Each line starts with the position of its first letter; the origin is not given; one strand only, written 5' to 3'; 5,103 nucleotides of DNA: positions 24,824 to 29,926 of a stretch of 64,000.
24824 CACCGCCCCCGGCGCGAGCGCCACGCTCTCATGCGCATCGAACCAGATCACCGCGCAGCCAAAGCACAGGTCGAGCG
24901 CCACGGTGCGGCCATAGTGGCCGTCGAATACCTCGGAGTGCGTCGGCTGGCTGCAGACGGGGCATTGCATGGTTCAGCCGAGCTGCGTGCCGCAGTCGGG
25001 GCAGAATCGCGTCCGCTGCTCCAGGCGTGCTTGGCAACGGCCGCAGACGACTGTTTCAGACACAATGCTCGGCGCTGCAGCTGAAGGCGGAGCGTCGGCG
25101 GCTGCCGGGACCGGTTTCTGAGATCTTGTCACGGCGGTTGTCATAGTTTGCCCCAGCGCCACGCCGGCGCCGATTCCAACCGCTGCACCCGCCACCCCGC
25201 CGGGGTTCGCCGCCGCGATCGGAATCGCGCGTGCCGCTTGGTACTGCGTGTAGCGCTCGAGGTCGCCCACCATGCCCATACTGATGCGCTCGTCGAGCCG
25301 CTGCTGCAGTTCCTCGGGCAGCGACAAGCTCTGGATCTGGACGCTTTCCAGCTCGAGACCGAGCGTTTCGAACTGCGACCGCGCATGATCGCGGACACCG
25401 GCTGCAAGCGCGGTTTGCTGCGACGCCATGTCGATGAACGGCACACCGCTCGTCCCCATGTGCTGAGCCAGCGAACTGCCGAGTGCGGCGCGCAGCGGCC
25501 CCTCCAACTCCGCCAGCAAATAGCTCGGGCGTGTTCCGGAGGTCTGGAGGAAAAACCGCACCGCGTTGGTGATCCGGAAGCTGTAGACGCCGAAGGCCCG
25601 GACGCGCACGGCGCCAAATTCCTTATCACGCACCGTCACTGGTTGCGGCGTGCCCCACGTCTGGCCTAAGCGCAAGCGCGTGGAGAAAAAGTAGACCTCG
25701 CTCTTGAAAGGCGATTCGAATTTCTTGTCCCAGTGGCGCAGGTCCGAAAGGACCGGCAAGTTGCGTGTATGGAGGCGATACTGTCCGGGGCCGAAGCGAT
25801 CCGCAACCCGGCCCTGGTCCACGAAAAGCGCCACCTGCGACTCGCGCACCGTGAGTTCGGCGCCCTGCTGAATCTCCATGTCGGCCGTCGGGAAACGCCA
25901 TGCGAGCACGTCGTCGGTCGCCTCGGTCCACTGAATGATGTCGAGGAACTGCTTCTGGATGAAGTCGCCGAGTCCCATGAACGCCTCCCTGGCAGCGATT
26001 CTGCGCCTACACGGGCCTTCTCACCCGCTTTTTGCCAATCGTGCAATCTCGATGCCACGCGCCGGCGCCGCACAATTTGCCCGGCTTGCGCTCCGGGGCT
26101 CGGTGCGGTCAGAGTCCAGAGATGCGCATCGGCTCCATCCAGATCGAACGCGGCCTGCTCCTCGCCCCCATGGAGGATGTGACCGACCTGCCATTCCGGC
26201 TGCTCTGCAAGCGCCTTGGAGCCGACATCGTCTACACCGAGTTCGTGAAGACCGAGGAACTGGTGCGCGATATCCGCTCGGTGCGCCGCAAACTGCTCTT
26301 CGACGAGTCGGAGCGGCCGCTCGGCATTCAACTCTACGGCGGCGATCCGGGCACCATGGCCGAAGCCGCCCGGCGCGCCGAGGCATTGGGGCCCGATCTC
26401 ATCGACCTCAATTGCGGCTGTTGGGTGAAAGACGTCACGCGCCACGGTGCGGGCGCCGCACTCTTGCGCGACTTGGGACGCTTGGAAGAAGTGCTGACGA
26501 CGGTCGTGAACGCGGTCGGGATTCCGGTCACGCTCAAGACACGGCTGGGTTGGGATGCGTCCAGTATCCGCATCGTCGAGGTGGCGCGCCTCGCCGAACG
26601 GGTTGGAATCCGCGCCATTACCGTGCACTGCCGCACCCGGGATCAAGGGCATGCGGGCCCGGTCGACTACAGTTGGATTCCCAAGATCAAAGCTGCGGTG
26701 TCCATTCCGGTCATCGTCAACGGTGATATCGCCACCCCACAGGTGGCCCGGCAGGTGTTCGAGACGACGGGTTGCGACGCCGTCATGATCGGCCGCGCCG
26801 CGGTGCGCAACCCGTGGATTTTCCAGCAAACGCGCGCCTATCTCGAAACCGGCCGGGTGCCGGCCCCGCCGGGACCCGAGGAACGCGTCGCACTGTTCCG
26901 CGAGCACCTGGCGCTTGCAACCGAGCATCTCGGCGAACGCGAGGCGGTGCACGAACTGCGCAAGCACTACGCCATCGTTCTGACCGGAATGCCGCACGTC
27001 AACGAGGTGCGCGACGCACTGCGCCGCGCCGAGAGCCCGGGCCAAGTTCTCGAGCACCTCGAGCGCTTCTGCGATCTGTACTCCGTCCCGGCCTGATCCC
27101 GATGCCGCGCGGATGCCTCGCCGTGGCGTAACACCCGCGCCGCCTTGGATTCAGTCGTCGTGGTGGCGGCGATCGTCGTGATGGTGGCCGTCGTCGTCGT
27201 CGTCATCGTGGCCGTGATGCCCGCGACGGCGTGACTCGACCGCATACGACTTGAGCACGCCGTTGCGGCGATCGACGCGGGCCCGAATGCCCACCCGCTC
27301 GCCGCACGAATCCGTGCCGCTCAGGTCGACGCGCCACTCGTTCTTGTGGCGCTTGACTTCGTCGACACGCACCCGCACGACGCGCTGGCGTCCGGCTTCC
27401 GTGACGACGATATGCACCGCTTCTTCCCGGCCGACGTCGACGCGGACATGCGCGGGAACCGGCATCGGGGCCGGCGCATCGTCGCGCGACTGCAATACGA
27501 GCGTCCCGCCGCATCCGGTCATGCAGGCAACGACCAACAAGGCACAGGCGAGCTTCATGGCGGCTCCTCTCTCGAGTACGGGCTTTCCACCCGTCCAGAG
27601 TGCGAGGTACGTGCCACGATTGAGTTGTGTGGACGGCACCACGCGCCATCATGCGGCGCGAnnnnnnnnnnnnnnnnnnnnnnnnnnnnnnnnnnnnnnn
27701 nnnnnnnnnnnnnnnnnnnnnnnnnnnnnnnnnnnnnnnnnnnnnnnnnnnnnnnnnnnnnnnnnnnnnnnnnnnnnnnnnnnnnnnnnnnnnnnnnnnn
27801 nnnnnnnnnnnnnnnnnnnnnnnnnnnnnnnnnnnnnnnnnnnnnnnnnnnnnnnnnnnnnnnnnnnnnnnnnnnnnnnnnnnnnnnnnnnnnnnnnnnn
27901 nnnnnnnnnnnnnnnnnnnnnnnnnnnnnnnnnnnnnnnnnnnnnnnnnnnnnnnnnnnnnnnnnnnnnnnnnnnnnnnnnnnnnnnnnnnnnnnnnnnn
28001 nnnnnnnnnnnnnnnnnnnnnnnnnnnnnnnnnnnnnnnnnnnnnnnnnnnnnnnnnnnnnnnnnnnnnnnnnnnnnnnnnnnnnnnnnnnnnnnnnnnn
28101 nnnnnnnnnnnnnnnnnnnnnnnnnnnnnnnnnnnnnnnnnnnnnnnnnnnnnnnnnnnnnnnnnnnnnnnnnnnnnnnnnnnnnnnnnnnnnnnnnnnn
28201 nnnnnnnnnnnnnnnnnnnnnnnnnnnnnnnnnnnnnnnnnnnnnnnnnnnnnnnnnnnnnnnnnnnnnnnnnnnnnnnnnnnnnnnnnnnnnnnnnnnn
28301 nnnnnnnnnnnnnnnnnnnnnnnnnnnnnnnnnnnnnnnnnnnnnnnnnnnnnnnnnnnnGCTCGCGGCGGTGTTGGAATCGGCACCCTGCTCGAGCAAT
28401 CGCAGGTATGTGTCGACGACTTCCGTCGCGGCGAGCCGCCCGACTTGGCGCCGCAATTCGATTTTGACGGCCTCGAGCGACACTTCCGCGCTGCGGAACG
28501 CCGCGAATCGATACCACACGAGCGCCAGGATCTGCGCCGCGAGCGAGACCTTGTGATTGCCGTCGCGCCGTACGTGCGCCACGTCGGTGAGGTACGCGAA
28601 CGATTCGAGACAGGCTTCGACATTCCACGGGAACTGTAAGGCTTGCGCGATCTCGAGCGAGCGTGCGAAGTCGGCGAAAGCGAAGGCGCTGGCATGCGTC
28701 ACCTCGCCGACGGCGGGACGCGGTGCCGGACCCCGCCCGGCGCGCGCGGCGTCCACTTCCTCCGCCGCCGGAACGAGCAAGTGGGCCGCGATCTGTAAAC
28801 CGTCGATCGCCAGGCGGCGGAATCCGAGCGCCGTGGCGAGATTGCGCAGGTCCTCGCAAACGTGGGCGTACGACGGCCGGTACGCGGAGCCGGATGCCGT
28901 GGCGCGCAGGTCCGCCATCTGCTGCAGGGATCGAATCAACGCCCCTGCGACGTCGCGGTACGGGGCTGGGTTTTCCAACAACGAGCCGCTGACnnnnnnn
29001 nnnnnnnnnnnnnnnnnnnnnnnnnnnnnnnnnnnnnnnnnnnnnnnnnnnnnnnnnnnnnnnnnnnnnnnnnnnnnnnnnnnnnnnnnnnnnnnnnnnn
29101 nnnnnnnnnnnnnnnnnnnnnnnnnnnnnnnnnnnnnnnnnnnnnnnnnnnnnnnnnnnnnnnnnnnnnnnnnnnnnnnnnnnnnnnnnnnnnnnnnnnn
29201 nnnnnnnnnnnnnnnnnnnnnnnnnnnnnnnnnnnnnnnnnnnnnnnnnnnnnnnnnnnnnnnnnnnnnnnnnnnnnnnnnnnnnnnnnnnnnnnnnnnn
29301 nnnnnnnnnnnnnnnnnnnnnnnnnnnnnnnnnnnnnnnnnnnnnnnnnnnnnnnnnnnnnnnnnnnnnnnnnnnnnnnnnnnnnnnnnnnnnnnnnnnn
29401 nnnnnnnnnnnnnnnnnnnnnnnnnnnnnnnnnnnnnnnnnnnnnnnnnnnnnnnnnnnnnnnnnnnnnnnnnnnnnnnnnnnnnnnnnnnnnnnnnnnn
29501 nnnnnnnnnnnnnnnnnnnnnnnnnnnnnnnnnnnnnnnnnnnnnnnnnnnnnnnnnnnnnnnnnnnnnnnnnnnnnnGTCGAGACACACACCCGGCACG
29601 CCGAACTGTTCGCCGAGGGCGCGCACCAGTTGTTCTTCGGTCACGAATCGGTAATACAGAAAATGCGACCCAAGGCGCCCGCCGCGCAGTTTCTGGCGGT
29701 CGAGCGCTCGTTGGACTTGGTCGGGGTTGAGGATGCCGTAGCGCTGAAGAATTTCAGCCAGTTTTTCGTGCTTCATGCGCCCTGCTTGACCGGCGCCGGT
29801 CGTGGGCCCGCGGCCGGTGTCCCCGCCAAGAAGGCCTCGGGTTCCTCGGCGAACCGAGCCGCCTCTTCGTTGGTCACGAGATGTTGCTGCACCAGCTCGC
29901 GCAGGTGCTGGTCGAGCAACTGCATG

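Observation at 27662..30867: pilT translationally coupled (ATGA) to an MshEN-like / pseudo-receiver / DUF4388 regulator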

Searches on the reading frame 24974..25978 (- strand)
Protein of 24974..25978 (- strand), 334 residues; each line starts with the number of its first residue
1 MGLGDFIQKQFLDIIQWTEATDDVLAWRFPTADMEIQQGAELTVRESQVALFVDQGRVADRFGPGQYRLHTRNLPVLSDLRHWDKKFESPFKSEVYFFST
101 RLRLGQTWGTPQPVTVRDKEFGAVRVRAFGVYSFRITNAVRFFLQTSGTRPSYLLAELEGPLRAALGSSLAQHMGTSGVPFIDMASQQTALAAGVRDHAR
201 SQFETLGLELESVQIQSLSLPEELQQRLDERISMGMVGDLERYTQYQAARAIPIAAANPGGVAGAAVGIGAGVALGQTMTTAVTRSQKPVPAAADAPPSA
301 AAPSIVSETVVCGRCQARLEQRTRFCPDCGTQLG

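Call 41: search_protein_families(library=pfam, proteins=[window:24974-25978:-], max_evalue=0.001)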
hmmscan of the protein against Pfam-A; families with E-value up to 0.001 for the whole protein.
window:24974-25978:- (334 aa): 3 families
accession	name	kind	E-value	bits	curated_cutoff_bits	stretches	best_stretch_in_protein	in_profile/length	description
PF13421.11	Band_7_1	-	2.8e-72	243.2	24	1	27-235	2-210/211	SPFH domain-Band 7 family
PF01145.31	Band_7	-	6.8e-16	59.3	23.6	1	43-234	2-161/176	SPFH domain / Band 7 family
PF13240.11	Zn_Ribbon_1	-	0.00035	20.7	25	1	312-333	2-23/23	zinc-ribbon domain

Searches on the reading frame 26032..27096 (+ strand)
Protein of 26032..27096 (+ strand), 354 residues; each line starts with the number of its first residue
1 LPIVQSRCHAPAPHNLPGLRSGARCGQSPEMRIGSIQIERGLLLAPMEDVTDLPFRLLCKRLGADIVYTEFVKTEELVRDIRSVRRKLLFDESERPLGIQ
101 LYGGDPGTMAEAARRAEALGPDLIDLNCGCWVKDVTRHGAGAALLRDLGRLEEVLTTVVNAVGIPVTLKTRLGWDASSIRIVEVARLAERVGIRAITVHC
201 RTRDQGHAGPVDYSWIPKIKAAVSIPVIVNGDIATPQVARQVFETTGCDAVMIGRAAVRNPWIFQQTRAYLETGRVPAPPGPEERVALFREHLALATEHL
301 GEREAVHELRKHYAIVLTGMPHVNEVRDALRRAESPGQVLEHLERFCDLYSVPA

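Call 41: search_protein_families(library=pfam, proteins=[window:26032-27096:+], max_evalue=0.001)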
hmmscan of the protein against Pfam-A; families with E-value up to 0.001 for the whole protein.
window:26032-27096:+ (354 aa): 3 families
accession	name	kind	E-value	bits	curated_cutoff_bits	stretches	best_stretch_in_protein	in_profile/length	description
PF01207.24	Dus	-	3.1e-90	302.9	20.4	1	43-344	1-303/311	Dihydrouridine synthase (Dus)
PF04131.20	NanE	-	1.7e-05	24.5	27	1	197-265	119-184/192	Putative N-acetylmannosamine-6-phosphate epimerase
PF00977.27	His_biosynth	-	3.6e-05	23.8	23.6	1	210-267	59-115/228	Histidine biosynthesis protein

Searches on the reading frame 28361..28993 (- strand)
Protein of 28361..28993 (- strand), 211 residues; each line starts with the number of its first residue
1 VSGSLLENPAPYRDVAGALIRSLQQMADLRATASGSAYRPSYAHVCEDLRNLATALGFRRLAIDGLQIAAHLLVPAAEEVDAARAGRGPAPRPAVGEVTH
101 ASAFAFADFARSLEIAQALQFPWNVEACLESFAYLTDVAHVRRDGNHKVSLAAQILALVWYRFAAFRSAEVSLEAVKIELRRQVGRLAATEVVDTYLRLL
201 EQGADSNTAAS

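Call 36: search_solved_structures(query=A2, max_evalue=10, show_alignments=3)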
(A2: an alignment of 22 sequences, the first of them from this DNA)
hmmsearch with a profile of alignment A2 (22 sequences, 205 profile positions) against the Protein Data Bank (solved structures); distinct sequences matched with E-value up to 10: 0.

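Call 48: predict_structure(alignment_id=A2)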
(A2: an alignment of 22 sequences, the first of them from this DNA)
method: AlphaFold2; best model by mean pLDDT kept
length: 211 residues; sequences in the alignment: 22
mean_pLDDT: 86.8   pTM: 0.84
mean pLDDT of the five models: 86.8, 85.9, 85.6, 85.1, 84.9
residues with pLDDT >= 90: 145; 70-90: 27; 50-70: 35; < 50: 4
segments of 3 or more residues with pLDDT < 50: none
pLDDT, mean of each block of 10 residues (from residue 1): 64 94 95 88 96 98 98 84 54 62 88 95 96 82 76 97 87 94 95 98 86 62
secondary structure, 60 per line:
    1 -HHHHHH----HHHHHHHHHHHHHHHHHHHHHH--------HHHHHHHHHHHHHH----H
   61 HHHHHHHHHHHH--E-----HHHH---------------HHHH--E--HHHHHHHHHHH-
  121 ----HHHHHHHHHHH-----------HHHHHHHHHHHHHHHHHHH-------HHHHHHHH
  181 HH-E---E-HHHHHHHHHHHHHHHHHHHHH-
elements in order: H2-7 H12-33 H42-55 H60-72 H81-84 H100-103 H109-119 H125-135 H147-165 H173-182 H190-210

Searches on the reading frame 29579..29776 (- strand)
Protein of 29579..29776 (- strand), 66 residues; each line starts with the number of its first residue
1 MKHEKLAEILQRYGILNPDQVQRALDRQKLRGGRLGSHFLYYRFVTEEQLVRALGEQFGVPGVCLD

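Call 81: search_solved_structures(query=window:29579-29776:-, max_evalue=10, show_alignments=5)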
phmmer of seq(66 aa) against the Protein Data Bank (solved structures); distinct sequences matched with E-value up to 10: 19.
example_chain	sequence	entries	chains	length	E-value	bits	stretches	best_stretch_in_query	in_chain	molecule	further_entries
6f8l_G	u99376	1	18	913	7.6e-13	51.1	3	4-63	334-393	Type IV pilus assembly protein PilF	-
5zfr_A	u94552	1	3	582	1.6e-06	31.2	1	2-65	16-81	Type IV pilus biogenesis ATPase PilB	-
5htl_A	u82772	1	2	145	5.2e-06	29.6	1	4-64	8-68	MSHA biogenesis protein MshE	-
6ejf_G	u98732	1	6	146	4e-05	26.8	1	4-63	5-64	Type IV pilus assembly protein PilF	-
6olj_C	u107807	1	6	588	0.00014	25.1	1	2-65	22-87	Type IV pilus biogenesis ATPase PilB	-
5tsg_B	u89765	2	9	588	0.00014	25.1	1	2-65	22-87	Type IV pilus biogenesis ATPase PilB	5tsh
9g1w_A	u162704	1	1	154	0.00043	23.6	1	6-63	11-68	Type IV pilus assembly ATPase PilB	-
3jc8_Ba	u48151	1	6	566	0.0013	22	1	5-65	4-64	Type IV-A pilus assembly ATPase PilB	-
6ejf_J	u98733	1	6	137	0.011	19.2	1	2-60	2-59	Type IV pilus assembly protein PilF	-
8pdk_A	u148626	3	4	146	0.012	19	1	2-60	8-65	c-di-GMP binding domain of the ATPase enzyme PilF | ATP-binding motif-containing protein pilF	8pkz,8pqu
8pfa_A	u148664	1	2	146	0.029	17.8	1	3-60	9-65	c-di-GMP binding domain of the ATPase enzyme PilF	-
9gl5_A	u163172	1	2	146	0.031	17.7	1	2-60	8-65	ATP-binding motif-containing protein pilF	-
9glg_A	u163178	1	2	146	0.031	17.7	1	2-60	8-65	ATP-binding motif-containing protein pilF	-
8pe0_A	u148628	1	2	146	0.064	16.7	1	5-60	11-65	c-di-GMP binding domain of the ATPase enzyme PilF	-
8fje_A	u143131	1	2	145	0.086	16.3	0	2-24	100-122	E8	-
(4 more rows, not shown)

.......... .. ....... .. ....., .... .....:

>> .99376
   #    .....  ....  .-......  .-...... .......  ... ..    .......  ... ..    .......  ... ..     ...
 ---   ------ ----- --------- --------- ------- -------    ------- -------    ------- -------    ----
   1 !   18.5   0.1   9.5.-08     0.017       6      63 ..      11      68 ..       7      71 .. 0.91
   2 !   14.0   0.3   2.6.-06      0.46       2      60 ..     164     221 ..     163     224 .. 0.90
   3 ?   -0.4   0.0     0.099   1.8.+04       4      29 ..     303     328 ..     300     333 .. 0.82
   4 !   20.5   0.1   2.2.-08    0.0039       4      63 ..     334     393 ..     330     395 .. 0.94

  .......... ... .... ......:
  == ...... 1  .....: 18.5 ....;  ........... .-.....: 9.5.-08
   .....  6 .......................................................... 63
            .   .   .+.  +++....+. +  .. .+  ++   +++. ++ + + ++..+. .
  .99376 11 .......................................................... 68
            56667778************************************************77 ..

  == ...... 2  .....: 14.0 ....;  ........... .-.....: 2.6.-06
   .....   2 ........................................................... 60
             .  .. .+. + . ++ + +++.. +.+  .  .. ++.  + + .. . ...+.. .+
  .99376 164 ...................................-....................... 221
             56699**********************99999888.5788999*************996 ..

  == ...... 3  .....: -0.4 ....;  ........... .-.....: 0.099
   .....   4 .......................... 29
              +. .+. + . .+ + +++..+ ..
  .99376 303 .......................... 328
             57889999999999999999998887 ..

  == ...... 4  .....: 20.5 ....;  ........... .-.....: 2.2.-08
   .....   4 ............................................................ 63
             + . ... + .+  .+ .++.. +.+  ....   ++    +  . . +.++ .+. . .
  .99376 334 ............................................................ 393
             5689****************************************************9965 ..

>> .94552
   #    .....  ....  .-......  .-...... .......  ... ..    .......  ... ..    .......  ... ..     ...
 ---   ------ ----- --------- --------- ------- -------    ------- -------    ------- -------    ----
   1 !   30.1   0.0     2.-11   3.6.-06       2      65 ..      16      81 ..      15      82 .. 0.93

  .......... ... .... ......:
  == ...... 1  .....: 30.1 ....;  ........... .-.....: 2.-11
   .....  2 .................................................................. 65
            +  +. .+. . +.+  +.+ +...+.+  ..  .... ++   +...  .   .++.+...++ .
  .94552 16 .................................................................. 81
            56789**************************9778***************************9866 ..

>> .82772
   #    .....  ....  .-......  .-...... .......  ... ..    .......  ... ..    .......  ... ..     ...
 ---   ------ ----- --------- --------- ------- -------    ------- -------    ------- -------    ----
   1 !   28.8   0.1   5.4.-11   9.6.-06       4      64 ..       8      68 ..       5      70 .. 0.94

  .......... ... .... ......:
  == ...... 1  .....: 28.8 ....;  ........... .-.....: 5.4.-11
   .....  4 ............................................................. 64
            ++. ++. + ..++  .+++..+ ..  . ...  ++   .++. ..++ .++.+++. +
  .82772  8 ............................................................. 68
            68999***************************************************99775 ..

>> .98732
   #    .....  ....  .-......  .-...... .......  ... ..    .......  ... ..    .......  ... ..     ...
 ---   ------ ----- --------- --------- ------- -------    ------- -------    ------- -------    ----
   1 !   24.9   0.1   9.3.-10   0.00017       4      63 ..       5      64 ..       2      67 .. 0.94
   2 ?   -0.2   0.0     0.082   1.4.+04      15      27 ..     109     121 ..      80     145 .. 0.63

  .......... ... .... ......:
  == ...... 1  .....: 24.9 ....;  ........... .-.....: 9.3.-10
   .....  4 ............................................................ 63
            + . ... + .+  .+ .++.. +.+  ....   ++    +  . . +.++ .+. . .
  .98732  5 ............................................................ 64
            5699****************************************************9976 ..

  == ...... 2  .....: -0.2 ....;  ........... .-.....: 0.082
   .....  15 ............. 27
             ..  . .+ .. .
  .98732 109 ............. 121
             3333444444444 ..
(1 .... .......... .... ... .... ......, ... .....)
